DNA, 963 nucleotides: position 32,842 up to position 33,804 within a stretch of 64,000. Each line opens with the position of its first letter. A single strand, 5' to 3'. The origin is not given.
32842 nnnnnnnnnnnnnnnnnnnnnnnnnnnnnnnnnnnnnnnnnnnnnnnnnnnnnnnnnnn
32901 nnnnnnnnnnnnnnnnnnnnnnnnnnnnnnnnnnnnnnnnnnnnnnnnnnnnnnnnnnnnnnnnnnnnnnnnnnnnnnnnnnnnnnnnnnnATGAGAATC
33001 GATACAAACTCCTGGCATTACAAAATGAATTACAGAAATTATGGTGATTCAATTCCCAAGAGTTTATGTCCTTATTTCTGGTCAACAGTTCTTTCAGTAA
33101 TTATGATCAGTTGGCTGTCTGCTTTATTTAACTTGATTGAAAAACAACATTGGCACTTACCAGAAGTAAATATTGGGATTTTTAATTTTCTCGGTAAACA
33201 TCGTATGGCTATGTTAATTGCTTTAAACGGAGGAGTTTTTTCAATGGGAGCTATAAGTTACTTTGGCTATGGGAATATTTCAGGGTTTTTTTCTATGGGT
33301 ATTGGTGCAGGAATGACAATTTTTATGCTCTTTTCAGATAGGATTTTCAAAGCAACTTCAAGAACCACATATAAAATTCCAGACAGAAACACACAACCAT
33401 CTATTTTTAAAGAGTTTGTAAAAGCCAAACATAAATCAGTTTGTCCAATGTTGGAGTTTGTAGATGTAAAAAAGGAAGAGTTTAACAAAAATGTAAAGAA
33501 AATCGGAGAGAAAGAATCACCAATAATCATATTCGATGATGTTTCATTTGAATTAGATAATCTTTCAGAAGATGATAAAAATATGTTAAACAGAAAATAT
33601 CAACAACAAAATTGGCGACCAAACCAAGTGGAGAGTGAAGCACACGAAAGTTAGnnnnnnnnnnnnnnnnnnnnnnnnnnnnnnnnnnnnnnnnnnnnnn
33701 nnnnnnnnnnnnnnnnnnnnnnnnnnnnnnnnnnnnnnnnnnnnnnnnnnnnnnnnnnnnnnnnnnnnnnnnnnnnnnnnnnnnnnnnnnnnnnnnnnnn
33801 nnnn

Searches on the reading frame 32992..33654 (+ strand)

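Call 84: search_protein_families(library=phrogs, proteins=[window:32992-33654:+], max_evalue=0.01)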
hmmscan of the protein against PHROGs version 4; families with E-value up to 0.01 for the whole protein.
window:32992-33654:+ (220 aa): 1 family
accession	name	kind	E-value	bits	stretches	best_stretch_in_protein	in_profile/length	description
phrog_944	-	moron, auxiliary metabolic gene and host takeover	1.8e-25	91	1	1-163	85-234/235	membrane protein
